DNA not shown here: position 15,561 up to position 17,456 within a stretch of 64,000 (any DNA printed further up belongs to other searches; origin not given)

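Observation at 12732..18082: ABC-2 permease with a ~300-aa extracytoplasmic jelly-roll-like insertion, paired with a HisKA_3/NarL two-component system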

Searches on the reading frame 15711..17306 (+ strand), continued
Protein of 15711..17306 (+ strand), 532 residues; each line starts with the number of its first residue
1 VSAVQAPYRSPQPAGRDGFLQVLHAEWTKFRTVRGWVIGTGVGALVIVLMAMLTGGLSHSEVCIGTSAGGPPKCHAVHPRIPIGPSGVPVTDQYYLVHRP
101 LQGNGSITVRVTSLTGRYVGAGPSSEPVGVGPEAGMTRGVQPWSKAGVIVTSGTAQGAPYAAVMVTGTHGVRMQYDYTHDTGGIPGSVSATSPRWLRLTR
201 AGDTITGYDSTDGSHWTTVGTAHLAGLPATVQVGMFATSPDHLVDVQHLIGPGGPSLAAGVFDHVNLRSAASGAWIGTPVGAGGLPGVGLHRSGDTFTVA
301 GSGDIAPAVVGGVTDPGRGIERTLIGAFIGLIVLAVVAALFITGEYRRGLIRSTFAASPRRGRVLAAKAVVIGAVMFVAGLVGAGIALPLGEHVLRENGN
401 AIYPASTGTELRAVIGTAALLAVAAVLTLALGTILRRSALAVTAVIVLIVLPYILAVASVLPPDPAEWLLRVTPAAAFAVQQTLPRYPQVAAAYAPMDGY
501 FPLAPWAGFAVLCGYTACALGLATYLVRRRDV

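Call 13: find_related_loci(query=A1, collection=genome_contigs, flank=7000)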
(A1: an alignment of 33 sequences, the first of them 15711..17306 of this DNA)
Query A1 (532 aa) in genome_contigs; peptide patterns used: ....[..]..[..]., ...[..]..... (x = any residue, [..] = any of these).
600 stretches matched a pattern (row limit reached: there are more); 574 encode a relative of the query (tblastn E <= 1e-3); the best 80 are kept; 80 distinct loci.
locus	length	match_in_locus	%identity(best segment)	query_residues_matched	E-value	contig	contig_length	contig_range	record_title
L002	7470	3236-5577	68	1-532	0e+0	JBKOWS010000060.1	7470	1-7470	MAG: Actinomycetota bacterium isolate GM_EKS_MAG_00009 GM_EKS_000000911111, whole genome shotgun sequence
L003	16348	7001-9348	63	1-532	0e+0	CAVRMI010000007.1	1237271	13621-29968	MAG: uncultured Thermoleophilia bacterium isolate MFD05502.bin.1.65 genome assembly, contig: contig_1905, whole genome s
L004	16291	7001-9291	57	1-532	2e-170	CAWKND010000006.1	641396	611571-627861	MAG: uncultured Actinomycetota bacterium isolate MFD09368.bin.1.121 genome assembly, contig: contig_18819, whole genome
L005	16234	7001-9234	59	7-515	4e-170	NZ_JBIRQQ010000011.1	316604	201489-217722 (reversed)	Streptomyces sp. NPDC021020 NPDC021020_153_F12.ctg-0011, whole genome shotgun sequence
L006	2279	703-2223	57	7-531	0e+0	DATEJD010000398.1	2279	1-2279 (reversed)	MAG TPA_asm: Gemmatimonadales bacterium isolate SMAG_U8855 k141_395182, whole genome shotgun sequence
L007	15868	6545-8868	61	8-531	6e-169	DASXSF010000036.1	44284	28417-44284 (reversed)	MAG TPA_asm: Jatrophihabitantaceae bacterium isolate SMAG_U4659 k141_3469986, whole genome shotgun sequence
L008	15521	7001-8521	60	7-515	9e-169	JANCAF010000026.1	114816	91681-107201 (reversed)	Actinacidiphila cocklensis strain DSM 42063 NODE_26, whole genome shotgun sequence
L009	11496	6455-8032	57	7-531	2e-167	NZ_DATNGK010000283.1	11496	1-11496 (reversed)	MAG: Actinocrinis sp. isolate SMAG_U11319 k141_2722585, whole genome shotgun sequence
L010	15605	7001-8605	58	2-531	9e-167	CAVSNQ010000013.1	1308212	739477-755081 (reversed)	MAG: uncultured Actinomycetota bacterium isolate MFD03399.bin.1.157 genome assembly, contig: contig_4228, whole genome s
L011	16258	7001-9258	58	15-531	2e-166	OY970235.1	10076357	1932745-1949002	MAG: uncultured Actinomycetota bacterium isolate MFD03066.bin.c.1 genome assembly, chromosome: 1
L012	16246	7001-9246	58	7-522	3e-166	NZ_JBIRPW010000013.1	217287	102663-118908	Streptomyces sp. NPDC021224 NPDC021224_162_C8.ctg-0013, whole genome shotgun sequence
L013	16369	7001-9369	57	1-531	1e-164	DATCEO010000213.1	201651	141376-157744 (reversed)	MAG TPA_asm: Streptosporangiaceae bacterium isolate SMAG_U7755 k141_21197, whole genome shotgun sequence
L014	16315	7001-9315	58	1-523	2e-164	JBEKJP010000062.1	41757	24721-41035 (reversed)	MAG: Streptosporangiaceae bacterium isolate SPRUCE 326 SPRUCE_326_62, whole genome shotgun sequence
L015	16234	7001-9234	58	8-531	2e-164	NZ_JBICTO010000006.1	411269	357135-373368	Streptomyces sp. NPDC049040 NPDC049040_415_D3.ctg-0006, whole genome shotgun sequence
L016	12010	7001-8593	61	1-531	4e-164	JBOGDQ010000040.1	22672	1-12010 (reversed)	MAG: Jatrophihabitantaceae bacterium isolate TC-S_metabat2.bin.222 k127_2727384, whole genome shotgun sequence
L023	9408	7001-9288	55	6-527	4e-158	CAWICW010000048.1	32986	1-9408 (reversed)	MAG: uncultured Actinomycetes bacterium isolate MFD09567.bin.2.46 genome assembly, contig: contig_71891, whole genome sh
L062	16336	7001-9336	56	18-531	1e-148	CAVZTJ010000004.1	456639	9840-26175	MAG: uncultured Actinomycetota bacterium isolate MFD09603.bin.1.44 genome assembly, contig: contig_19901, whole genome s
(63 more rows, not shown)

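Call 19: predict_structure(alignment_id=A1)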
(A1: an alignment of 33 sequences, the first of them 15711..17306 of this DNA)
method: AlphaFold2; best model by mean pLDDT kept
length: 532 residues; sequences in the alignment: 33
mean_pLDDT: 73.2   pTM: 0.63
mean pLDDT of the five models: 73.2, 70.6, 68.8, 65.8, 54.5
residues with pLDDT >= 90: 110; 70-90: 222; 50-70: 129; < 50: 71
segments of 3 or more residues with pLDDT < 50: 1-3, 8-13, 123-128, 244-252, 311-316, 350-357, 474-477, 479-503
pLDDT, mean of each block of 10 residues (from residue 1): 49 54 60 69 82 77 66 71 75 90 96 87 49 76 90 90 89 86 84 95 97 95 92 93 48 74 93 88 72 92 75 51 69 73 64 50 74 82 84 80 68 75 77 69 73 66 56 49 40 31 54 73 73 49
secondary structure, 60 per line:
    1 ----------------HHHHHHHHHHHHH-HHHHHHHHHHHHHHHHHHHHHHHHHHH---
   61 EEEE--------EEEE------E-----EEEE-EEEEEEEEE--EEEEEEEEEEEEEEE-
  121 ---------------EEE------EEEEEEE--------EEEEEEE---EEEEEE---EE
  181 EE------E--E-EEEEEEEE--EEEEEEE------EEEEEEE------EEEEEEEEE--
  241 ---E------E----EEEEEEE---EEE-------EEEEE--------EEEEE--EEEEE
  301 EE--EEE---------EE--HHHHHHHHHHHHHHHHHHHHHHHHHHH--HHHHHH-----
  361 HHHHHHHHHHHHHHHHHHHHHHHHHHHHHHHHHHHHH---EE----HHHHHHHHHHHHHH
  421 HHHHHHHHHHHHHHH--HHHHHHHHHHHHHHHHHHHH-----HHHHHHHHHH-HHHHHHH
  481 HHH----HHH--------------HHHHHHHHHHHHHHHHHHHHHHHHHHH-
elements in order: H17-29 H31-57 E61-64 E73-76 E89-92 E94-102 E105-119 E136-138 E145-151 E160-166 E170-175 E179-182 E194-201 E204-210 E217-223 E230-238 E256-262 E266-268 E276-280 E289-293 E296-302 E305-307 H321-347 H350-355 H361-397 H407-435 H438-457 H463-472 H474-483 H505-531

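Call 21: fold_search(model_id=the predicted structure, library=pdb)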
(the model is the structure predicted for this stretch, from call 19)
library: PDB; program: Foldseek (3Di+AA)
matches with E <= 10: 1405; with E <= 0.001: 23
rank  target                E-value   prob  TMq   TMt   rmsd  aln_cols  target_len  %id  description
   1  3mep_A                1.4e-05  1.00  0.19  0.51   8.3       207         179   15  Crystal Structure of ECA2234 protein from Erwinia carotovora, Northeast Structural Genomics Consortium Target EwR44 (released 2010-04-14)
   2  3mep_C                1.4e-05  1.00  0.19  0.51   9.1       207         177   15  Crystal Structure of ECA2234 protein from Erwinia carotovora, Northeast Structural Genomics Consortium Target EwR44 (released 2010-04-14)
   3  3mep_B                2.8e-05  1.00  0.19  0.51   8.4       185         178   15  Crystal Structure of ECA2234 protein from Erwinia carotovora, Northeast Structural Genomics Consortium Target EwR44 (released 2010-04-14)
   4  3o12                  6.1e-05  1.00  0.19  0.50   6.6       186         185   14  The crystal structure of a functionally unknown protein from Saccharomyces cerevisiae. (released 2010-09-15)
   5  2ifr_A                6.4e-05  1.00  0.22  0.49   8.6       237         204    9  Crystal structure of Scytalido-glutamic peptidase with a peptide based transition state analog (released 2006-10-03)
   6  1cpn                  6.8e-05  1.00  0.19  0.41  12.7       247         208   14  NATIVE-LIKE IN VIVO FOLDING OF A CIRCULARLY PERMUTED JELLYROLL PROTEIN SHOWN BY CRYSTAL STRUCTURE ANALYSIS (released 1994-06-22)
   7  1cpm                  8.2e-05  1.00  0.24  0.51   6.6       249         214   13  NATIVE-LIKE IN VIVO FOLDING OF A CIRCULARLY PERMUTED JELLYROLL PROTEIN SHOWN BY CRYSTAL STRUCTURE ANALYSIS (released 1994-06-22)
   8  3hr9                  1.7e-04  1.00  0.23  0.45  10.1       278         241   10  The truncated Fibrobacter succinogenes 1,3-1,4-beta-D-glucanase F40I mutant (released 2009-07-07)
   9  2ifw_A                1.8e-04  1.00  0.22  0.49   8.3       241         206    7  Crystal structure of scytalido-glutamic peptidase with a transition state analog inhibitor (released 2006-10-03)
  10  3axe_A                1.9e-04  1.00  0.21  0.42  14.8       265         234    9  The truncated Fibrobacter succinogenes 1,3-1,4-beta-D-glucanase V18Y/W203Y in complex with cellotetraose (cellobiose d (released 2012-02-15)
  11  3axd_B                2.0e-04  1.00  0.21  0.42  15.0       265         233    9  The truncated Fibrobacter succinogenes 1,3-1,4-beta-D-glucanase V18Y/W203Y in apo-form (released 2012-02-15)
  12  1mve                  2.2e-04  1.00  0.25  0.50   9.6       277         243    9  Crystal structure of a natural circularly-permutated jellyroll protein: 1,3-1,4-beta-D-glucanase from Fibrobacter succin (released 2003-07-15)
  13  3axd_A                3.2e-04  1.00  0.21  0.40  14.5       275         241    9  The truncated Fibrobacter succinogenes 1,3-1,4-beta-D-glucanase V18Y/W203Y in apo-form (released 2012-02-15)
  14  2r49                  3.7e-04  1.00  0.24  0.46  10.4       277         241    9  Mutational and Structural Studies of E85I Reveal the Flexible Loops of Fibrobacter succinogenes 1,3-1,4-beta-D-Glucanase (released 2008-09-02)
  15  6ms3_A                4.1e-04  1.00  0.19  0.20   7.1       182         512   16  Crystal structure of the GH43 protein BlXynB mutant (K247S) from Bacillus licheniformis (released 2019-04-17)
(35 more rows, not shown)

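Call 33: search_protein_families(library=pfam, proteins=[L011:4759-6057:-, L023:5264-5950:-, L062:4144-5265:-, L062:5269-5922:-], max_evalue=0.001)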
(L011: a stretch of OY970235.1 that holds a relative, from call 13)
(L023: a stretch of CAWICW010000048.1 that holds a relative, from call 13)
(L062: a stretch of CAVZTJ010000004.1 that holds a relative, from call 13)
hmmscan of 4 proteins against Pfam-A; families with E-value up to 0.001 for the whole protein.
L011:4759-6057:- (433 aa): 3 families
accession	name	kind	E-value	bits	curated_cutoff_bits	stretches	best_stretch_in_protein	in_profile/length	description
PF02518.31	HATPase_c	-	6e-20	72.2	26.4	1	316-425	3-110/111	Histidine kinase-, DNA gyrase B-, and HSP90-like ATPase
PF00512.31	HisKA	-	4.4e-13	49.5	26.9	1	203-268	1-64/66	His Kinase A (phospho-acceptor) domain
PF00672.30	HAMP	-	1.5e-10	41.7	25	1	147-199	2-53/53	HAMP domain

L023:5264-5950:- (229 aa): 2 families
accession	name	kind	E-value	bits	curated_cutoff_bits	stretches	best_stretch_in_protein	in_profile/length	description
PF00072.30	Response_reg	-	2.6e-25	89.2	30.2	1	12-122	1-111/111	Response regulator receiver domain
PF00486.34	Trans_reg_C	-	1.6e-21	76.6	26.2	1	154-226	1-77/77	Transcriptional regulatory protein, C terminal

L062:4144-5265:- (374 aa): 3 families
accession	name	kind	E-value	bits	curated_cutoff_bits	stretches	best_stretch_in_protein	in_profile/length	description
PF02518.31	HATPase_c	-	1.5e-19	70.9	26.4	1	249-360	1-110/111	Histidine kinase-, DNA gyrase B-, and HSP90-like ATPase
PF00512.31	HisKA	-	8.5e-12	45.4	26.9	1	140-207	1-66/66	His Kinase A (phospho-acceptor) domain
PF00672.30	HAMP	-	8.2e-07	29.7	25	1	83-136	1-53/53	HAMP domain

L062:5269-5922:- (218 aa): 2 families
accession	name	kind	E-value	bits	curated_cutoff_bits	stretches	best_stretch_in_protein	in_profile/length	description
PF00072.30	Response_reg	-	1.7e-25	89.8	30.2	1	4-114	1-111/111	Response regulator receiver domain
PF00486.34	Trans_reg_C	-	1.6e-21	76.6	26.2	1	146-218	1-77/77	Transcriptional regulatory protein, C terminal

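Call 51: find_encoding_contigs(protein=P0013, flank=8000, max_places=2)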
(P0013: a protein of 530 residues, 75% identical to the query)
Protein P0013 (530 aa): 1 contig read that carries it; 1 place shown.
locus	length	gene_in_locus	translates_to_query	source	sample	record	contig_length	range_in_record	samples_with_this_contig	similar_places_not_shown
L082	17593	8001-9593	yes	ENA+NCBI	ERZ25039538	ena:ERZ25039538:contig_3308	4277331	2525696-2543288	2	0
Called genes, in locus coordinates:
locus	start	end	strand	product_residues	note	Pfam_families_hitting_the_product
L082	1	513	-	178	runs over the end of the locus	PF01872:RibD_C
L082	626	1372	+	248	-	PF00106:adh_short, PF08659:KR (weak), PF13561:adh_short_C2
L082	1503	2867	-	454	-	PF01565:FAD_binding_4, PF08031:BBE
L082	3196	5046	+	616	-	PF01590:GAF, PF13185:GAF_2, PF00990:GGDEF, PF00563:EAL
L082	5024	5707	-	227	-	PF00072:Response_reg, PF04545:Sigma70_r4 (weak), PF08281:Sigma70_r4_2, PF00196:GerE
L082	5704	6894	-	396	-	PF07730:HisKA_3, PF02518:HATPase_c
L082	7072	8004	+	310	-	PF00005:ABC_tran, PF13304:AAA_21 (weak)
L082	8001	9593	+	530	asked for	PF07081:DUF1349 (weak), PF12679:ABC2_membrane_2, PF12698:ABC2_membrane_3 (weak)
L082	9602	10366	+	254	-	PF12730:ABC2_membrane_4 (weak)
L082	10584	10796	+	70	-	PF20059:DUF6458 (weak)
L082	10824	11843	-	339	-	PF04261:Dyp_perox_N, PF20628:Dyp_perox_C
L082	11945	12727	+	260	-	PF05988:DUF899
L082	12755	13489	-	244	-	PF14329:DUF4386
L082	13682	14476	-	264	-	PF08386:Abhydrolase_4 (faint), PF00561:Abhydrolase_1, PF12146:Hydrolase_4, PF12697:Abhydrolase_6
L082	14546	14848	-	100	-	-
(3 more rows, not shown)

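Call 60: search_solved_structures(query=A1, max_evalue=1, show_alignments=2)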
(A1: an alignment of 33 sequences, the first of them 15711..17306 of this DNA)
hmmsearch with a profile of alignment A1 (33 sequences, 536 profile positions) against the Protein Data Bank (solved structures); distinct sequences matched with E-value up to 1: 1.
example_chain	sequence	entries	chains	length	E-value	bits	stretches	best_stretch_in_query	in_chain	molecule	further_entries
4n0q_A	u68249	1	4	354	0.053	15.3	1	363-412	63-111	Leu/Ile/Val-binding protein homolog 3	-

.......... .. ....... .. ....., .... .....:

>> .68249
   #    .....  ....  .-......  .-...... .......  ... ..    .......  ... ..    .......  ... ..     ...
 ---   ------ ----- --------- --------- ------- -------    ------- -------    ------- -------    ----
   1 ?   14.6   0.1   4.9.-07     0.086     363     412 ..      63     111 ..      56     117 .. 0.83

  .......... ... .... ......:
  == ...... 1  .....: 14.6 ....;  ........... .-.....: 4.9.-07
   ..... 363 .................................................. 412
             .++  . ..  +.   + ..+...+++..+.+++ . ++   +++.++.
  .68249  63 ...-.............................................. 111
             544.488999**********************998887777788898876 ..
